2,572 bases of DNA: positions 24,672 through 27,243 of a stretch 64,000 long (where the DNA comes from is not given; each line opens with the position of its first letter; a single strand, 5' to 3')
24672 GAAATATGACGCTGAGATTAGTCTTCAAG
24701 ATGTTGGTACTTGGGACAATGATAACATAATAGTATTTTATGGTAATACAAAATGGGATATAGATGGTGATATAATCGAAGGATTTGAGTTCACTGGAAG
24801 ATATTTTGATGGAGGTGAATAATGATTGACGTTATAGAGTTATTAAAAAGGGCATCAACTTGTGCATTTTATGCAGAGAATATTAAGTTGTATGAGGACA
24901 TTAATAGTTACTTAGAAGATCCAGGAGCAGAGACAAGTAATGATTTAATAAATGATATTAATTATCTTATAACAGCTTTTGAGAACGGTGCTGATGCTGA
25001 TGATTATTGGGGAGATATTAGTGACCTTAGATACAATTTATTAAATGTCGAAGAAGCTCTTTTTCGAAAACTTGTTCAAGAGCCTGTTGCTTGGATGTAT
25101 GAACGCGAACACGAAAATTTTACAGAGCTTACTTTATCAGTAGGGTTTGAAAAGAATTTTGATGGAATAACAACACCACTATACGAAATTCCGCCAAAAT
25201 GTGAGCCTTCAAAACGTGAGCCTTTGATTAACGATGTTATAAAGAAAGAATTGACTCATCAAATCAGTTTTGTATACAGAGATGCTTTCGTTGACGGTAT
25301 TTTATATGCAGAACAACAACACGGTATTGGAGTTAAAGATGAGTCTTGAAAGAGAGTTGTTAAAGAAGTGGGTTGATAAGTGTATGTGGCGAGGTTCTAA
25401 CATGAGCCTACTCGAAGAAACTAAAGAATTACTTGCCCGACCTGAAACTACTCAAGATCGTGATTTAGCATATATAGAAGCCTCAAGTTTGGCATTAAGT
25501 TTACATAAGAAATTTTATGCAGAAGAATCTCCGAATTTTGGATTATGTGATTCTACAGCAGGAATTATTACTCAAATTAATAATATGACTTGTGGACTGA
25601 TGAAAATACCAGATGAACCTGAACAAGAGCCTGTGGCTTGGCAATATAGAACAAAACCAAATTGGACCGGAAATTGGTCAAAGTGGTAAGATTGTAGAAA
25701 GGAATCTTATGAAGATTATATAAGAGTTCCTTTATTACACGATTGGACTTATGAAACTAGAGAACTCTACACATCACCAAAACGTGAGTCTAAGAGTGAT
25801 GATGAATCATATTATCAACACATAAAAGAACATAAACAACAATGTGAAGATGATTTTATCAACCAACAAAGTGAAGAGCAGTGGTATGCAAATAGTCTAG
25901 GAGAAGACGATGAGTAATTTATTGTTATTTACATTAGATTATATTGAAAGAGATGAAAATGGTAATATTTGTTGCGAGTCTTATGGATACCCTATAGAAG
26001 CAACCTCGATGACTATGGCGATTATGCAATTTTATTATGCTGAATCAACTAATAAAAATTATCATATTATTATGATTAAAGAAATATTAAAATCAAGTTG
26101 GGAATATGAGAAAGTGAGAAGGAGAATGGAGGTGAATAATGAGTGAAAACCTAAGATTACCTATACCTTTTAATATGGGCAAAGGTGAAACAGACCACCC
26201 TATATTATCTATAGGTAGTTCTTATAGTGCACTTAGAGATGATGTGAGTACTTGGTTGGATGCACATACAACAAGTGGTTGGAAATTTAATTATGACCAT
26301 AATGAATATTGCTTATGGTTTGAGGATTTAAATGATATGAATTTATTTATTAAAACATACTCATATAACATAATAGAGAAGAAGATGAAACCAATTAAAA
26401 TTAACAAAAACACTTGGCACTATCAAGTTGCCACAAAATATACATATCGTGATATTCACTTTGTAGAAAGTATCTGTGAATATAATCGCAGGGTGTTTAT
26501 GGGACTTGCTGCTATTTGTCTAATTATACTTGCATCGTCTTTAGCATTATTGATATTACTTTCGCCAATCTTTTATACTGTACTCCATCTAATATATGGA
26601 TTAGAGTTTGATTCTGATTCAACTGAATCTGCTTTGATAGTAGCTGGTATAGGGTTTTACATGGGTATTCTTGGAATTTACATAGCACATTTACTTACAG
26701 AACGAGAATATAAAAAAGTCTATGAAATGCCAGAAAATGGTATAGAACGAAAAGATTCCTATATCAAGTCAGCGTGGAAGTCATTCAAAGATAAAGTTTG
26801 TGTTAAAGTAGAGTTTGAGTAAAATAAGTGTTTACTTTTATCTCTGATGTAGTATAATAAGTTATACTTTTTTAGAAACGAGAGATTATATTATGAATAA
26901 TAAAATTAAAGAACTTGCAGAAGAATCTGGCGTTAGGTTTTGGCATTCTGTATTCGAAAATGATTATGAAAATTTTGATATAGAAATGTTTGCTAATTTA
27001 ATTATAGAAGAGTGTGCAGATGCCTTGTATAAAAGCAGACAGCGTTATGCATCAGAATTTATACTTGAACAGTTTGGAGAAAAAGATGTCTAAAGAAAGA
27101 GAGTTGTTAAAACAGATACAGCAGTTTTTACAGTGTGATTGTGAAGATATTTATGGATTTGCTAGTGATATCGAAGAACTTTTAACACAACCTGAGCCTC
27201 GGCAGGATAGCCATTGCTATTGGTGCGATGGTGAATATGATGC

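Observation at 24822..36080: Expanded array of two alternating small-protein families in the early (hyperplastic) region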

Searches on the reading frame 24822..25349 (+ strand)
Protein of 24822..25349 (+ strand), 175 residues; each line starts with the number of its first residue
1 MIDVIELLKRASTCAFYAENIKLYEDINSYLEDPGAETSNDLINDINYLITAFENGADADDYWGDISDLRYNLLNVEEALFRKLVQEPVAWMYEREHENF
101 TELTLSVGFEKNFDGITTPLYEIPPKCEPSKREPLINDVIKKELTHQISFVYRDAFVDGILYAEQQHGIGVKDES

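Call 9: search_protein_families(library=pfam, max_evalue=1, proteins=[window:24822-25349:+])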
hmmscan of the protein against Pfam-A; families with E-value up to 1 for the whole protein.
window:24822-25349:+ (175 aa): 0 families

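Call 10: search_protein_families(library=phrogs, max_evalue=0.1, proteins=[window:24822-25349:+])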
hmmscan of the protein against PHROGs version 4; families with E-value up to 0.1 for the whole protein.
window:24822-25349:+ (175 aa): 2 families
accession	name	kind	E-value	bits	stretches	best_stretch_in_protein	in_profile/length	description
phrog_21917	-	unknown function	0.0063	15.3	1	41-117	1205-1278/1395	-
phrog_660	-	unknown function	0.015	16.3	1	74-127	36-90/193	-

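Call 39: search_protein_families(library=ncbifam, max_evalue=1, proteins=[window:24822-25349:+])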
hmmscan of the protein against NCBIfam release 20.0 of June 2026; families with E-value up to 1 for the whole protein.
window:24822-25349:+ (175 aa): 0 families

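Call 40: search_protein_families(library=padloc, max_evalue=1, proteins=[window:24822-25349:+])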
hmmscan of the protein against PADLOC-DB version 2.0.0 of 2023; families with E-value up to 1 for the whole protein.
window:24822-25349:+ (175 aa): 0 families

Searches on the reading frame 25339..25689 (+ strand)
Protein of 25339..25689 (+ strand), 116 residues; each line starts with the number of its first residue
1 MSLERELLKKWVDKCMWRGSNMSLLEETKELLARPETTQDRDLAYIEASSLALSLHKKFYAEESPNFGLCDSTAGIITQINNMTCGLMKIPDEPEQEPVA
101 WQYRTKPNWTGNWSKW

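Call 91: find_encoding_contigs(protein=window:25339-25689:+, flank=3000, max_places=6)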
Protein window:25339-25689:+ (116 aa): 4 contigs read that carry it; 2 places shown.
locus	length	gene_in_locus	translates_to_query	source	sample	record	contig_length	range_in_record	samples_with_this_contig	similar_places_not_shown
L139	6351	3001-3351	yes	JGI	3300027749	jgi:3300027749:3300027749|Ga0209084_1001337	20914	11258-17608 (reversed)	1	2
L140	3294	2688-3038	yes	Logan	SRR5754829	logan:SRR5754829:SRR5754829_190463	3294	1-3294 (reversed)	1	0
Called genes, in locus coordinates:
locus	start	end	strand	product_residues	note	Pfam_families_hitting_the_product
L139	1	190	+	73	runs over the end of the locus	-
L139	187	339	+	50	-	-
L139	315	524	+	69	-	-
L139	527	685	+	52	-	-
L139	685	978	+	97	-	-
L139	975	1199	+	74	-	-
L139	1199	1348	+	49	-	-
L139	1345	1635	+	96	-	-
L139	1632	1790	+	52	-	-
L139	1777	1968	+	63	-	-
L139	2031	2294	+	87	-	-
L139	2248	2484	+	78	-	-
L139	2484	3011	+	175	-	-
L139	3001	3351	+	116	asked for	-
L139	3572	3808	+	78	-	-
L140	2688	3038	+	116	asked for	-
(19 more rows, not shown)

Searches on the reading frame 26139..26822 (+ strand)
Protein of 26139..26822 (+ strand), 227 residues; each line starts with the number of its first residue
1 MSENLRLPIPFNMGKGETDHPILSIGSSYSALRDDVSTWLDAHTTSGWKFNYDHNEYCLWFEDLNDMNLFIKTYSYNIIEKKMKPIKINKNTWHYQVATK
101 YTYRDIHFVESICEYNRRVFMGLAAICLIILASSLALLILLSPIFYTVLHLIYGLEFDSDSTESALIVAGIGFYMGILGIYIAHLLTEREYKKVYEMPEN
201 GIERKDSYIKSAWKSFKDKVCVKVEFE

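Call 12: search_protein_families(library=pfam, max_evalue=0.001, proteins=[window:26139-26822:+])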
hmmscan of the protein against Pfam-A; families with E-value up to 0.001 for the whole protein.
window:26139-26822:+ (227 aa): 0 families

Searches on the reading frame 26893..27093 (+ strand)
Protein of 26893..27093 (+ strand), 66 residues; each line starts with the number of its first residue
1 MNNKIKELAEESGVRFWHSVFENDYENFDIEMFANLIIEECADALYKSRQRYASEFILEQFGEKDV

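Call 9: search_protein_families(library=pfam, max_evalue=1, proteins=[window:26893-27093:+])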
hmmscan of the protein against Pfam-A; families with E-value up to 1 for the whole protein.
window:26893-27093:+ (66 aa): 1 family
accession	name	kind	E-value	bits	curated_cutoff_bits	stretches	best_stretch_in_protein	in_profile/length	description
PF20637.2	ATG5_HBR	-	0.012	15.9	21.3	1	3-29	24-50/59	Autophagy protein ATG5, alpha-helical bundle region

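Call 10: search_protein_families(library=phrogs, max_evalue=0.1, proteins=[window:26893-27093:+])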
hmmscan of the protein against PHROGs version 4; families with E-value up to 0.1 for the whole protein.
window:26893-27093:+ (66 aa): 1 family
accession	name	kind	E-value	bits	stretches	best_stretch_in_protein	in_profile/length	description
phrog_3723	-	unknown function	0.088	14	1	11-55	38-82/83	-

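Call 19: find_homologous_proteins(query=A1, max_evalue=0.001)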
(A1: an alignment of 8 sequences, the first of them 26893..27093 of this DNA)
Query A1 (8 sequences) (66 aa, profile of the alignment): 5714 proteins with E <= 0.001 among 8000 candidates; the best 120 are listed.
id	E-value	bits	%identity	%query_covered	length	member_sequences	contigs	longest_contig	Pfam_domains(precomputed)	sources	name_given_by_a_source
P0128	1.2e-17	82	35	98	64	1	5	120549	-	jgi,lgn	-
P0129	2.3e-17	81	-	-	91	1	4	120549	-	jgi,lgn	-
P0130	9.0e-17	79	-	-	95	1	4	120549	-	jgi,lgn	-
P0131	2.1e-16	78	42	79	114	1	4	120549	-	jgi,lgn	-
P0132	5.1e-16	77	47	68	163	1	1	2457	-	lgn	-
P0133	6.8e-16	76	-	-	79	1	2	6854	-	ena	-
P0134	7.4e-16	76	-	-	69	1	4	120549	-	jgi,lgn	-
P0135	9.4e-16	76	100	100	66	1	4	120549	-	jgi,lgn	-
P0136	1.3e-15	75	45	61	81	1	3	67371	-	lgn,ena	-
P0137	2.2e-15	75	45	61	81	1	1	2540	-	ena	-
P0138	3.2e-15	74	45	61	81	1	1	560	-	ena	-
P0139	4.8e-15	73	43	61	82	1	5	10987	-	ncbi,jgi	jgi:hypothetical protein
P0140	8.7e-15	73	-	-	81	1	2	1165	-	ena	-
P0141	1.4e-14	72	-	-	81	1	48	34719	-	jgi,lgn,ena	jgi:hypothetical protein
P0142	1.9e-14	72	42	94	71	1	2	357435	-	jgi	jgi:hypothetical protein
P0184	8.4e-12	63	40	94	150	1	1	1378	-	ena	-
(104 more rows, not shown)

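Call 39: search_protein_families(library=ncbifam, max_evalue=1, proteins=[window:26893-27093:+])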
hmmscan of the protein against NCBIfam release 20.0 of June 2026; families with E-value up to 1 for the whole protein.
window:26893-27093:+ (66 aa): 0 families

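Call 40: search_protein_families(library=padloc, max_evalue=1, proteins=[window:26893-27093:+])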
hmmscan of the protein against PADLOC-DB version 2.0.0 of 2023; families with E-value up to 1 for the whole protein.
window:26893-27093:+ (66 aa): 0 families

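Call 56: search_dna_similar(query=P0142, collection=phages, mode=protein, max_evalue=0.001, max_rows=25)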
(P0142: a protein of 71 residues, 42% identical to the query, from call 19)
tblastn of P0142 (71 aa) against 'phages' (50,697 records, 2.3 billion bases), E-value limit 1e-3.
No match.

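Call 86: search_protein_families(library=pfam, max_evalue=5, proteins=[P0132, P0184])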
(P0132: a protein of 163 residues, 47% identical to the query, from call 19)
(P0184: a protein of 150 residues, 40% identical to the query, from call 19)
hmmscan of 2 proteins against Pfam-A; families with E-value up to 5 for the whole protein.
P0132 (163 aa): 0 families

P0184 (150 aa): 2 families
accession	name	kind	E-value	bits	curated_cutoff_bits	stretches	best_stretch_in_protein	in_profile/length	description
PF10835.13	DUF2573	-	0.19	12.5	22.8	1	32-62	3-34/78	Protein of unknown function (DUF2573)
PF03860.21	DUF326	-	0.76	10.3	20.4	1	50-60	6-16/21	Domain of Unknown Function (DUF326)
